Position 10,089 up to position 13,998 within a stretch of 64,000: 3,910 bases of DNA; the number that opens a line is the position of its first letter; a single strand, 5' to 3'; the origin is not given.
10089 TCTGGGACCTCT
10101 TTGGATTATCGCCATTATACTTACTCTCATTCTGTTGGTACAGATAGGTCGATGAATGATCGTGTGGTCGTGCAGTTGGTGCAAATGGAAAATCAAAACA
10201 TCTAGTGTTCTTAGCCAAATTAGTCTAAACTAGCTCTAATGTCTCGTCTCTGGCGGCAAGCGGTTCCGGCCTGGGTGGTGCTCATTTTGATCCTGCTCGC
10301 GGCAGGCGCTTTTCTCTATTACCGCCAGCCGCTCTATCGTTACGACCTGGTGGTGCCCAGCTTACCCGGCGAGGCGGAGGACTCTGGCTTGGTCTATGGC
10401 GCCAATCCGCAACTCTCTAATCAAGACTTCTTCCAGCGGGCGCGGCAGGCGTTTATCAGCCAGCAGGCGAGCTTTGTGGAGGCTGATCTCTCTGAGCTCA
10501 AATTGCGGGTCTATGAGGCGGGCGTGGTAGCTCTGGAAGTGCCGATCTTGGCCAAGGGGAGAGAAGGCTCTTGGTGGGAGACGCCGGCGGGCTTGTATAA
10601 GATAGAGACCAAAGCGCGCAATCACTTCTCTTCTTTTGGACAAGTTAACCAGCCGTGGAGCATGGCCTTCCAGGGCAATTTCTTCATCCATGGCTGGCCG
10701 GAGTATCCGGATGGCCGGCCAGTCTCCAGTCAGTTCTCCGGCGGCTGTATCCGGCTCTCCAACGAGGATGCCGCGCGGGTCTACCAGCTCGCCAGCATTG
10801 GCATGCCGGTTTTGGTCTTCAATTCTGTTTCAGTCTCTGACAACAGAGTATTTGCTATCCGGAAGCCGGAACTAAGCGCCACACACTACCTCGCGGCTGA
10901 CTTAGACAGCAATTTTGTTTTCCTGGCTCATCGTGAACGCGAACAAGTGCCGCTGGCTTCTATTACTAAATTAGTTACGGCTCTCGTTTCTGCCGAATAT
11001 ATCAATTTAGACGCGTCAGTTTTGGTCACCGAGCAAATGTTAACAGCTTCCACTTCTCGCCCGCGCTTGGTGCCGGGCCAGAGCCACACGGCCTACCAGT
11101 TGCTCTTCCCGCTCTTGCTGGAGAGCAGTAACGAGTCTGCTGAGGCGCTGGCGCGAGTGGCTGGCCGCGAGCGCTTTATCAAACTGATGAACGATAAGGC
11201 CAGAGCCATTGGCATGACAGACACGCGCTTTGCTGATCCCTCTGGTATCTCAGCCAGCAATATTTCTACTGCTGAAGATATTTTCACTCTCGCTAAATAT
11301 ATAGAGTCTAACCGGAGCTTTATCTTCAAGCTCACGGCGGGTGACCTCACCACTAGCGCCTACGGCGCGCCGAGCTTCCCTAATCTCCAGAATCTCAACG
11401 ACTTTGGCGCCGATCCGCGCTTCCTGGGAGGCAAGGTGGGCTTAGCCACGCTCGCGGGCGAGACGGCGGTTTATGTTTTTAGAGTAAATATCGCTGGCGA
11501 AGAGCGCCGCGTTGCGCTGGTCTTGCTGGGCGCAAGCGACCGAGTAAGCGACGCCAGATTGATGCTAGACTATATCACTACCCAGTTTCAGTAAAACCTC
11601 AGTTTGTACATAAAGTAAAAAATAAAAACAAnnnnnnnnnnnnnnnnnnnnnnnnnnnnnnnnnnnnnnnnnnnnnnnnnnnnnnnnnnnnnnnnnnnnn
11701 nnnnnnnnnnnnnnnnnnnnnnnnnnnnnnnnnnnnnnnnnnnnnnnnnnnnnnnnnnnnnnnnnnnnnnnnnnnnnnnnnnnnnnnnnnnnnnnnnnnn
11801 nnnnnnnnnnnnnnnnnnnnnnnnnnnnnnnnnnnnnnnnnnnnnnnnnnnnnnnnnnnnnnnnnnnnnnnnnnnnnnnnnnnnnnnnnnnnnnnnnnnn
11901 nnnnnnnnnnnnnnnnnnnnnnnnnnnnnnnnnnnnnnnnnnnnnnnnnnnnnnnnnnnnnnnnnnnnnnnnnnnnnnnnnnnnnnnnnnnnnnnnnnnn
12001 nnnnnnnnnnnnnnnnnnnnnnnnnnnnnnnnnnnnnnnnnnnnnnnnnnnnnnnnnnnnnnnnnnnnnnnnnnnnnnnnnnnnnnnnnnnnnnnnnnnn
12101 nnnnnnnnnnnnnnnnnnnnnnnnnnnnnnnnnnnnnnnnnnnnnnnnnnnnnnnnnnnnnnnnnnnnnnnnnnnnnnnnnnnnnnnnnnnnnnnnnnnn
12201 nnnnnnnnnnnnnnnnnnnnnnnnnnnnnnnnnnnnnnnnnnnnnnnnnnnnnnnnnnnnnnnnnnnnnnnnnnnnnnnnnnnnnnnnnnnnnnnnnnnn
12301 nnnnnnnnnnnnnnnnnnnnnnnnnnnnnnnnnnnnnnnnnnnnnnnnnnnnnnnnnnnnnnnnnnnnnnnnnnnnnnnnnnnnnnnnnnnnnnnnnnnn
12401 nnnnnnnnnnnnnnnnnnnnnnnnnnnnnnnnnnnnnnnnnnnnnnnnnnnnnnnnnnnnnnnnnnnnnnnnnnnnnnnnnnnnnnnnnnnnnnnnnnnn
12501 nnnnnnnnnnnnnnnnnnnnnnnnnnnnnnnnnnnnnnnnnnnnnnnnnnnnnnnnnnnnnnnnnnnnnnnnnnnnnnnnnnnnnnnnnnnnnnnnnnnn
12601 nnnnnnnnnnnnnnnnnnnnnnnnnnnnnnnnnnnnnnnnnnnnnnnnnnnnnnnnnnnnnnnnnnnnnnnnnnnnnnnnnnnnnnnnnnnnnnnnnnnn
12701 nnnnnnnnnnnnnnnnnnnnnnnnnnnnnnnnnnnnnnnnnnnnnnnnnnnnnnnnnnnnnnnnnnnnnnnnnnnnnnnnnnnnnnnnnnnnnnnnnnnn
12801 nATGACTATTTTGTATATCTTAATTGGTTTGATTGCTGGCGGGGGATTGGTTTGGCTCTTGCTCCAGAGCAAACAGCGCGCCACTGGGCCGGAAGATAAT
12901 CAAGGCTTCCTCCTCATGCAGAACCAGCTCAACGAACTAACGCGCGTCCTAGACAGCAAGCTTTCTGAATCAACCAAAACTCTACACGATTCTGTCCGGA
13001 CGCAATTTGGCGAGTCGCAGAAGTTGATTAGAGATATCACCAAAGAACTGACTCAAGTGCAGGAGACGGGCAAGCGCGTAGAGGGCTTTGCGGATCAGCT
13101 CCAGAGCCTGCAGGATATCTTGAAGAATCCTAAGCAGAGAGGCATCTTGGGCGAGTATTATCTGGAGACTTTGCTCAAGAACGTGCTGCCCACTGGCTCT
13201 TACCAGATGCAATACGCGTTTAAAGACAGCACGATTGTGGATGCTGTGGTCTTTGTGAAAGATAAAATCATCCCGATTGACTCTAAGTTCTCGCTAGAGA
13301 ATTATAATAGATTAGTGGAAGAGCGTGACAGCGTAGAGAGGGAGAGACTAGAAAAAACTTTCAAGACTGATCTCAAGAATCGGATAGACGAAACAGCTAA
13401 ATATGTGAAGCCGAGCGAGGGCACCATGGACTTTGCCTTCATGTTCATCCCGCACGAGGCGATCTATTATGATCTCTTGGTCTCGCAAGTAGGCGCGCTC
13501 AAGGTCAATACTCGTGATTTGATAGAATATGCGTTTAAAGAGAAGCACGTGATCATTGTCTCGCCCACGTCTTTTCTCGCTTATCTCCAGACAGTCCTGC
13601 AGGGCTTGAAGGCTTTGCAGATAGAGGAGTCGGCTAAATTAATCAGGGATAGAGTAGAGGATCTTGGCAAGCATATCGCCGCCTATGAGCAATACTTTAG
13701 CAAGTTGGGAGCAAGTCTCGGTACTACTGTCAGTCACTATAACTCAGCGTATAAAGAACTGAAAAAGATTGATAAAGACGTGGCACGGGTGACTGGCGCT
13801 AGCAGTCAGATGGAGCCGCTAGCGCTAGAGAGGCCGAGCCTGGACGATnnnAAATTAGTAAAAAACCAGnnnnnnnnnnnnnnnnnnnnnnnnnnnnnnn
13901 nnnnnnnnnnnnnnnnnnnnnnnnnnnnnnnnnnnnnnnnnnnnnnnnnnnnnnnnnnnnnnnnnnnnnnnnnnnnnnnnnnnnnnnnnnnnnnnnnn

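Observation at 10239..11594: Single polypeptide fusing an L,D-transpeptidase (YkuD) to a PBP5-like D,D-carboxypeptidase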

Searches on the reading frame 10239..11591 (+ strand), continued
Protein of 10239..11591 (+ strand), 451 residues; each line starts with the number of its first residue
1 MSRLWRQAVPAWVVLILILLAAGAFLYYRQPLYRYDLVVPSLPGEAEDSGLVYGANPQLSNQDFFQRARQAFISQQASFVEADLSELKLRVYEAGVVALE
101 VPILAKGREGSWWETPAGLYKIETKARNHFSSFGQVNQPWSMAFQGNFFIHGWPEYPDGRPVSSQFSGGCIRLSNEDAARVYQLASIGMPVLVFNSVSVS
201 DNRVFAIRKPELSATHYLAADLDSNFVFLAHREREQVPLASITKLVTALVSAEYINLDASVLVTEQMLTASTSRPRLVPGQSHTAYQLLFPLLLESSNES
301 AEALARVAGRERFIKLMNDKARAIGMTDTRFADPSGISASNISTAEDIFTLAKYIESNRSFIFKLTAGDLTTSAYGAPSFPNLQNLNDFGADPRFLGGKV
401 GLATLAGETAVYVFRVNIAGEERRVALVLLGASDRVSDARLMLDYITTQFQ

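Call 31: fold_search(model_id=the predicted structure, library=pdb)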
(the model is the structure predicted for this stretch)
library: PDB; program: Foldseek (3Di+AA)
matches with E <= 10: 1469; with E <= 0.001: 725
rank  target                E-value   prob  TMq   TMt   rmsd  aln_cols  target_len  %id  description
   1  4rye_A                5.4e-19  1.00  0.47  0.79   3.6       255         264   27  The crystal structure of D-ALANYL-D-ALANINE CARBOXYPEPTIDASE from Mycobacterium tuberculosis H37Rv (released 2015-01-28)
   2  4p0m                  7.6e-19  1.00  0.47  0.80   3.7       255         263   26  Crystal structure of an evolved putative penicillin-binding protein homolog, Rv2911, from Mycobacterium tuberculosis (released 2014-03-12)
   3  3mfd_A                1.1e-18  1.00  0.48  0.65   2.4       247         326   27  The Structure of the Beta-lactamase superfamily domain of D-alanyl-D-alanine carboxypeptidase from Bacillus subtilis (released 2010-05-19)
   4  3mfd_B                1.1e-18  1.00  0.47  0.68   3.2       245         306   28  The Structure of the Beta-lactamase superfamily domain of D-alanyl-D-alanine carboxypeptidase from Bacillus subtilis (released 2010-05-19)
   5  6muq                  7.2e-18  1.00  0.45  0.74   4.0       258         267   28  1.67 Angstrom Resolution Crystal Structure of Murein-DD-endopeptidase from Yersinia enterocolitica. (released 2018-10-31)
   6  4ppr                  7.6e-18  1.00  0.46  0.68   3.5       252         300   30  Crystal structure of Mycobacterium tuberculosis D,D-peptidase Rv3330 in complex with meropenem (released 2014-11-05)
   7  6azi                  9.6e-18  1.00  0.45  0.79   4.0       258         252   28  1.75 Angstrom Resolution Crystal Structure of D-alanyl-D-alanine Endopeptidase from Enterobacter cloacae in Complex with (released 2017-10-04)
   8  3it9_C                2.7e-16  1.00  0.47  0.60   3.7       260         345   24  Crystal structure of Penicillin-Binding Protein 6 (PBP6) from E. coli in apo state (released 2009-10-20)
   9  3itb_A                8.7e-16  1.00  0.47  0.60   3.8       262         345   24  Crystal structure of Penicillin-Binding Protein 6 (PBP6) from E. coli in complex with a substrate fragment (released 2009-10-20)
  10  4k91_A                1.3e-15  1.00  0.48  0.62   3.4       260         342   24  Crystal structure of Penicillin-Binding Protein 5 (PBP5) from Pseudomonas aeruginosa in apo state (released 2013-09-25)
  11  3it9_A                2.3e-15  1.00  0.47  0.60   3.2       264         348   24  Crystal structure of Penicillin-Binding Protein 6 (PBP6) from E. coli in apo state (released 2009-10-20)
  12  4k91_B                2.5e-15  1.00  0.47  0.61   3.1       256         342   24  Crystal structure of Penicillin-Binding Protein 5 (PBP5) from Pseudomonas aeruginosa in apo state (released 2013-09-25)
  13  3ita_C                4.7e-15  1.00  0.45  0.61   3.0       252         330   24  Crystal structure of Penicillin-Binding Protein 6 (PBP6) from E. coli in acyl-enzyme complex with ampicillin (released 2009-10-20)
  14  3it9_B                4.7e-15  1.00  0.46  0.59   3.8       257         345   24  Crystal structure of Penicillin-Binding Protein 6 (PBP6) from E. coli in apo state (released 2009-10-20)
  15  5tr7_B                4.9e-15  1.00  0.47  0.81   3.0       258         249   19  Crystal structure of a putative D-alanyl-D-alanine carboxypeptidase from Vibrio cholerae O1 biovar eltor str. N16961 (released 2016-11-09)
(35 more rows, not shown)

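Call 36: search_protein_representatives(alignment_id=A1)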
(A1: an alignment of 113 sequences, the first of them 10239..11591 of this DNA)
Query: 113 sequences, 455 profile positions. Proteins with E-value up to 0.001 (for the whole library): 36032; up to 1e-10: 22100; up to 1e-30: 1973. The best 150 are listed.
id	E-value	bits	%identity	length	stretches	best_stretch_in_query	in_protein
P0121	2.8e-191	652.6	-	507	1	11-455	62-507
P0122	9.4e-185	631.1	-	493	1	20-455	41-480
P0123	9.8e-178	608.0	-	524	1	13-454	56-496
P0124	2.8e-175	599.9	-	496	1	20-454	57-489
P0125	5.8e-175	598.8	-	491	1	6-454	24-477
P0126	1.8e-172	590.6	-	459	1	29-455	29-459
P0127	3.2e-172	589.8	-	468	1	4-454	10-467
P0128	6.9e-171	585.4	-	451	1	5-454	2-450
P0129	6.5e-170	582.2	-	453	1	10-455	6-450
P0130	1.3e-169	581.2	-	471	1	13-454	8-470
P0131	3.5e-167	573.2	-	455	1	3-454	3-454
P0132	7.8e-166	568.7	-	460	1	7-454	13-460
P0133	1.0e-165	568.4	-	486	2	5-438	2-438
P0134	9.3e-165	565.2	-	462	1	5-454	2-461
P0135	2.8e-164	563.6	-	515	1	25-452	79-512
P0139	1.8e-159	547.8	-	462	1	5-454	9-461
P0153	4.3e-140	483.9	-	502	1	13-454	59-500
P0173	4.0e-128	444.4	-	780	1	53-452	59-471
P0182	5.3e-124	430.9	-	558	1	78-452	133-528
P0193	1.9e-119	415.9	-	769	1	59-454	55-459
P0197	4.5e-119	414.6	-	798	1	80-453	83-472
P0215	1.2e-114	400.0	-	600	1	67-454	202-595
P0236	1.8e-109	383.0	-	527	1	15-454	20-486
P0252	3.8e-103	362.1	-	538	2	72-426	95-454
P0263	9.9e-100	350.8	-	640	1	89-452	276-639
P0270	7.8e-98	344.6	-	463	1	21-454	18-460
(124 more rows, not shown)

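Call 38: list_cluster_members(proteins=[P0173, P0193, P0197, P0215, P0263, P0182, P0252, P0270, P0236, P0121])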
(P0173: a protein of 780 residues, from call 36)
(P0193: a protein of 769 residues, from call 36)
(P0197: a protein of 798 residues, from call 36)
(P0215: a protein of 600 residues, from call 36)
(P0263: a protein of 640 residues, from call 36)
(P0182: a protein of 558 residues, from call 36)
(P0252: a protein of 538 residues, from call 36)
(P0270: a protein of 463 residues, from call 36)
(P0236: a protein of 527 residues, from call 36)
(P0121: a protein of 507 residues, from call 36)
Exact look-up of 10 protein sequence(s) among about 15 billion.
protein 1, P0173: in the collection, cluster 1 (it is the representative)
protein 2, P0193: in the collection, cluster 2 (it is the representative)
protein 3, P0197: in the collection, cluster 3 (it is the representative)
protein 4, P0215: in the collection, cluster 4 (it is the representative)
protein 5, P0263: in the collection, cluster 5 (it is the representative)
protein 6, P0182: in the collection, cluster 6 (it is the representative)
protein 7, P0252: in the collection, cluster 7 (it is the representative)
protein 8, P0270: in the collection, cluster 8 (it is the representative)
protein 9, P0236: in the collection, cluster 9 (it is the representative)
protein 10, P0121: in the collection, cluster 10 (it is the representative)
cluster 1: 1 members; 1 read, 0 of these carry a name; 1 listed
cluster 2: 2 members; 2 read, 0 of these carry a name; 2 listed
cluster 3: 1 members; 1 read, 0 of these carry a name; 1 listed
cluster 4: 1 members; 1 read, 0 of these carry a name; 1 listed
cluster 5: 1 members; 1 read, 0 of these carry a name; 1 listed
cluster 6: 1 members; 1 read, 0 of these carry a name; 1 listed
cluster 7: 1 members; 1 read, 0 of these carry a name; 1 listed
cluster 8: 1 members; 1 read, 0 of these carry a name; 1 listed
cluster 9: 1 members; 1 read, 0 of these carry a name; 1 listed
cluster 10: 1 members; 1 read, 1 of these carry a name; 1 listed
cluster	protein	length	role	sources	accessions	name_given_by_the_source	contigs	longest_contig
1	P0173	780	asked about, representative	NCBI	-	-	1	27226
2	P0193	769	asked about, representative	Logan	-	-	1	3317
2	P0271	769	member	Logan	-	-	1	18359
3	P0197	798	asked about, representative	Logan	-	-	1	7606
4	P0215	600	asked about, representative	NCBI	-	-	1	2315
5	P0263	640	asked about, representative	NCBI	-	-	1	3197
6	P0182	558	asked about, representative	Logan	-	-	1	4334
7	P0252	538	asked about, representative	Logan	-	-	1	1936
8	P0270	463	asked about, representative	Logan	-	-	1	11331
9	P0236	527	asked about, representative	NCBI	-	-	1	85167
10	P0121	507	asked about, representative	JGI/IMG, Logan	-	D-alanyl-D-alanine carboxypeptidase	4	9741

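Call 40: search_protein_families(library=pfam, proteins=[P0173, P0193, P0197, P0215, P0263, P0182], max_evalue=0.001)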
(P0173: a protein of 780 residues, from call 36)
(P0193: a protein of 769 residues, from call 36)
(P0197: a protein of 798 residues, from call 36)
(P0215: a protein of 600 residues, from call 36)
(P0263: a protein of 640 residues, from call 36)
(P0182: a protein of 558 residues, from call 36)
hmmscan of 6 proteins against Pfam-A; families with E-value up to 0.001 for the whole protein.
P0173 (780 aa): 4 families
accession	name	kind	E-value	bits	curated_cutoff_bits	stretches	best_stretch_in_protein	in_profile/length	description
PF09587.15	PGA_cap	-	2.1e-72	244.1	27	1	489-729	1-255/255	Bacterial capsule synthesis protein PGA_cap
PF00768.25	Peptidase_S11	-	1.2e-40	139.9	27.6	1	223-430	5-221/239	D-alanyl-D-alanine carboxypeptidase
PF03734.19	YkuD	-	3e-17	64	23.4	1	89-204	2-146/146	L,D-transpeptidase catalytic domain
PF13354.11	Beta-lactamase2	-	1.1e-05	25.4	22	1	232-375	1-149/214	Beta-lactamase enzyme family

P0193 (769 aa): 4 families
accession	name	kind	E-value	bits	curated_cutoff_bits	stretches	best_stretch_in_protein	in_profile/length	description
PF09587.15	PGA_cap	-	1.9e-70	237.7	27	1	490-728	2-255/255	Bacterial capsule synthesis protein PGA_cap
PF00768.25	Peptidase_S11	-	6.1e-29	101.6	27.6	1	216-420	5-221/239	D-alanyl-D-alanine carboxypeptidase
PF03734.19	YkuD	-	5.3e-16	59.9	23.4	1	82-197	2-146/146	L,D-transpeptidase catalytic domain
PF13354.11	Beta-lactamase2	-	2.4e-09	37.3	22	1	226-367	2-149/214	Beta-lactamase enzyme family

P0197 (798 aa): 5 families
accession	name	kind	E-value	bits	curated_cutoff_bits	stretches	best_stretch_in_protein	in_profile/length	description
PF09587.15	PGA_cap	-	1.7e-72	244.5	27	1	520-758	2-255/255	Bacterial capsule synthesis protein PGA_cap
PF00768.25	Peptidase_S11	-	1.4e-38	133.1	27.6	1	224-435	4-222/239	D-alanyl-D-alanine carboxypeptidase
PF03734.19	YkuD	-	2.4e-17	64.3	23.4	1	86-201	2-146/146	L,D-transpeptidase catalytic domain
PF13354.11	Beta-lactamase2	-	3.2e-08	33.6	22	1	234-376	1-149/214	Beta-lactamase enzyme family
PF02113.21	Peptidase_S13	-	2.5e-06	27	22.8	0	227-294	11-83/444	D-Ala-D-Ala carboxypeptidase 3 (S13) family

P0215 (600 aa): 4 families
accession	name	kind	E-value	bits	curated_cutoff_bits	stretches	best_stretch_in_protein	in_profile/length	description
PF09587.15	PGA_cap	-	3.9e-45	154.8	27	1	1-156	88-255/255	Bacterial capsule synthesis protein PGA_cap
PF00768.25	Peptidase_S11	-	8.7e-25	88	27.6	1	354-551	8-217/239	D-alanyl-D-alanine carboxypeptidase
PF03734.19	YkuD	-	1.3e-11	45.7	23.4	1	219-333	3-146/146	L,D-transpeptidase catalytic domain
PF13354.11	Beta-lactamase2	-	4.1e-06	26.7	22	1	362-500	3-147/214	Beta-lactamase enzyme family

P0263 (640 aa): 3 families
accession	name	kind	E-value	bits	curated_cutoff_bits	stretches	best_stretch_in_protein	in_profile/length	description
PF00768.25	Peptidase_S11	-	9.4e-27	94.4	27.6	1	399-596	8-217/239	D-alanyl-D-alanine carboxypeptidase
PF13354.11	Beta-lactamase2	-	1e-10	41.8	22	1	406-543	2-145/214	Beta-lactamase enzyme family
PF03734.19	YkuD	-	2.1e-06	28.8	23.4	1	291-380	28-146/146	L,D-transpeptidase catalytic domain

P0182 (558 aa): 3 families
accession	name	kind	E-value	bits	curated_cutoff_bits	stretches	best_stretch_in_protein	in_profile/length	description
PF00768.25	Peptidase_S11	-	1.8e-41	142.6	27.6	1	291-513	8-238/239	D-alanyl-D-alanine carboxypeptidase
PF03734.19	YkuD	-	2e-16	61.3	23.4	1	138-253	2-146/146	L,D-transpeptidase catalytic domain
PF13354.11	Beta-lactamase2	-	5.1e-06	26.4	22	1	299-441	3-158/214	Beta-lactamase enzyme family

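Call 51: find_encoding_contigs(protein=P0139, flank=10000, max_places=3)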
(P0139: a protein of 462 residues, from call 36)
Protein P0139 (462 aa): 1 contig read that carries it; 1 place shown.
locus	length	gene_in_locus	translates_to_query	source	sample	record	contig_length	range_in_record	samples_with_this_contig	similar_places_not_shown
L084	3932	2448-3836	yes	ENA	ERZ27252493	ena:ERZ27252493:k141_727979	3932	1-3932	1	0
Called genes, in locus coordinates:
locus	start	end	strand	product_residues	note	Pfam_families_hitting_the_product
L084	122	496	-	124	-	-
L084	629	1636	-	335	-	PF03417:AAT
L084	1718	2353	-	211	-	PF13473:Cupredoxin_1 (weak), PF00127:Copper-bind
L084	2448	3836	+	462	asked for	PF03734:YkuD, PF00768:Peptidase_S11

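Call 52: find_encoding_contigs(protein=P0153, flank=10000, max_places=3)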
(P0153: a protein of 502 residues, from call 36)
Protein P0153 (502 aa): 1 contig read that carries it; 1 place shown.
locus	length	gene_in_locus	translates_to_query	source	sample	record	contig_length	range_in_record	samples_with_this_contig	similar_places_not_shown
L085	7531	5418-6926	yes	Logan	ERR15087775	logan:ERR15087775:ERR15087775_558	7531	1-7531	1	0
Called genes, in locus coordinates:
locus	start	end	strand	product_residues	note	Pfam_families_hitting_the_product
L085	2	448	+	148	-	?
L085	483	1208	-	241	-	PF02578:Cu-oxidase_4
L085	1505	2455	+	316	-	PF00438:S-AdoMet_synt_N, PF02772:S-AdoMet_synt_M, PF02773:S-AdoMet_synt_C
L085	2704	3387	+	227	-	PF00590:TP_methylase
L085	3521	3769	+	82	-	-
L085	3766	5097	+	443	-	PF13200:DUF4015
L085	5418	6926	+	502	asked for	PF03734:YkuD, PF00768:Peptidase_S11, PF13354:Beta-lactamase2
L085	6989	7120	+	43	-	-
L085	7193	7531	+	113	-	?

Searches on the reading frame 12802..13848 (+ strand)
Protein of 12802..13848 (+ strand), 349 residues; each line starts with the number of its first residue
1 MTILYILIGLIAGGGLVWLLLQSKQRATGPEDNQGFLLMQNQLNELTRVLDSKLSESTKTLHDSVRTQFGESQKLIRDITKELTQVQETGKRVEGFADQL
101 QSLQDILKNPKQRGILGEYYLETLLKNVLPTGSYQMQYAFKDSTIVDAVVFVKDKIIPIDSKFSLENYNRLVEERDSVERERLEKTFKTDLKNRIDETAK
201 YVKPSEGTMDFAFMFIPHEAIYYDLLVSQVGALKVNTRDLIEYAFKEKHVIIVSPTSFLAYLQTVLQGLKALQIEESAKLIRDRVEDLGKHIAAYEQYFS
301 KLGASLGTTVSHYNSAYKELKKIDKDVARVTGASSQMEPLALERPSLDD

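Call 15: search_protein_families(library=pfam, proteins=[window:12802-13848:+], max_evalue=0.001)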
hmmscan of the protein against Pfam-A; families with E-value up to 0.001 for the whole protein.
window:12802-13848:+ (349 aa): 1 family
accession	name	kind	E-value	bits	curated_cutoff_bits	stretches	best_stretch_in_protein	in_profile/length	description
PF02646.22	RmuC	-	8.6e-53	179.8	26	1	42-328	2-272/291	RmuC family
